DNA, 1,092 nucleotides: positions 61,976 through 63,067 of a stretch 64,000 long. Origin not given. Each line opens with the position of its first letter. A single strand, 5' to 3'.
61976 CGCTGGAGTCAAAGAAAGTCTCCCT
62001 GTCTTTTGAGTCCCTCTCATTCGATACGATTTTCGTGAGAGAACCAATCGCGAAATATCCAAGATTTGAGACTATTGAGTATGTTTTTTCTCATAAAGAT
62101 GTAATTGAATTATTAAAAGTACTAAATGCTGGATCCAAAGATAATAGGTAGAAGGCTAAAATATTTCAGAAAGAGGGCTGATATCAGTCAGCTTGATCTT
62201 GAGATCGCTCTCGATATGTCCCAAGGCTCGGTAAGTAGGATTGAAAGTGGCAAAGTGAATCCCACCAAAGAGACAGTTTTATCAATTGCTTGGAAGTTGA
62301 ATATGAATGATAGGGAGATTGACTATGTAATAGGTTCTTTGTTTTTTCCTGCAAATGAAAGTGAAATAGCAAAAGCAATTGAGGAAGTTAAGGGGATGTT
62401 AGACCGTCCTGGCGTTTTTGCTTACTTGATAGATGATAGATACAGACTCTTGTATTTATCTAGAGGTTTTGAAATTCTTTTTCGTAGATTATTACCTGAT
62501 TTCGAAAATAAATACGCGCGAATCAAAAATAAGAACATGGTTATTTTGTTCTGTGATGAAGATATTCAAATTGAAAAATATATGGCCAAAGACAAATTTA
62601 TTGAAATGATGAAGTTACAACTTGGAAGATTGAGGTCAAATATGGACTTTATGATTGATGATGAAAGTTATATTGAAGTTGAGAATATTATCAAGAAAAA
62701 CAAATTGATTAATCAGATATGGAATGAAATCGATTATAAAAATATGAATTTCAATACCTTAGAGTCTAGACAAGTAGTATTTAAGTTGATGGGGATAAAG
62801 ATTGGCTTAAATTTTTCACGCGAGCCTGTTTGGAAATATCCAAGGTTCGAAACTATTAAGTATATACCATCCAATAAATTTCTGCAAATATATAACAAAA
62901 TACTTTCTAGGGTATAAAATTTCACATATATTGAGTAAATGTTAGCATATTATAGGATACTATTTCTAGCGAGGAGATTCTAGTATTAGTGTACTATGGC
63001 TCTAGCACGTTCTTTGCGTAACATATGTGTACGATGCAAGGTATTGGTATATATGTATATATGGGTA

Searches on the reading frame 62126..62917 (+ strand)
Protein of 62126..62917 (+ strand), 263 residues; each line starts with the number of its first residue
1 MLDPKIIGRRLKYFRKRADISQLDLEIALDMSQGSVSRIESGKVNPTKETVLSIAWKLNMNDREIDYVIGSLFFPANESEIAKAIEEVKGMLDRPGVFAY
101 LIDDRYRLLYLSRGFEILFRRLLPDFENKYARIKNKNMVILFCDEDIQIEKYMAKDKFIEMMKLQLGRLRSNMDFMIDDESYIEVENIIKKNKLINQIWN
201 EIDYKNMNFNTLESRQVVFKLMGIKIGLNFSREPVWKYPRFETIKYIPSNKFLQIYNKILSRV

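Call 64: find_encoding_contigs(protein=window:62126-62917:+, flank=10000, max_places=3)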
Protein window:62126-62917:+ (263 aa): 5 contigs read that carry it; 1 place shown.
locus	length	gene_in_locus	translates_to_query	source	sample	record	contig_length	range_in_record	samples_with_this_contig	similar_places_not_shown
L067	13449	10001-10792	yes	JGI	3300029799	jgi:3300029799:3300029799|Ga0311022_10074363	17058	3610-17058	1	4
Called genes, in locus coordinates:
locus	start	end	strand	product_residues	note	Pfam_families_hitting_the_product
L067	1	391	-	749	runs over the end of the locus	PF02901:PFL-like, PF01228:Gly_radical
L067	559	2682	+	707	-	PF02629:CoA_binding, PF13380:CoA_binding_2, PF13607:Succ_CoA_lig, PF19045:Ligase_CoA_2, PF13549:ATP-grasp_5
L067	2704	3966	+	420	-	PF03952:Enolase_N, PF00113:Enolase_C, PF13378:MR_MLE_C (faint)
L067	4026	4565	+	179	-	-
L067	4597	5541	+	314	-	PF01336:tRNA_anti-codon, PF07514:TraI_2 (weak), PF01966:HD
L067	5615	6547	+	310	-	PF02463:SMC_N (faint), PF13175:AAA_15 (faint), PF00005:ABC_tran, PF13304:AAA_21, PF13732:DrrA1-3_C (weak)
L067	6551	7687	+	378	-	PF12698:ABC2_membrane_3, PF01061:ABC2_membrane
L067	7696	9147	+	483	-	PF03853:YjeF_N, PF01256:Carb_kinase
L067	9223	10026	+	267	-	PF13560:HTH_31, PF01381:HTH_3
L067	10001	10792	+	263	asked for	PF13560:HTH_31, PF01381:HTH_3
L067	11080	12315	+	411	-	-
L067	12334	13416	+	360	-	PF00278:Orn_DAP_Arg_deC, PF02784:Orn_Arg_deC_N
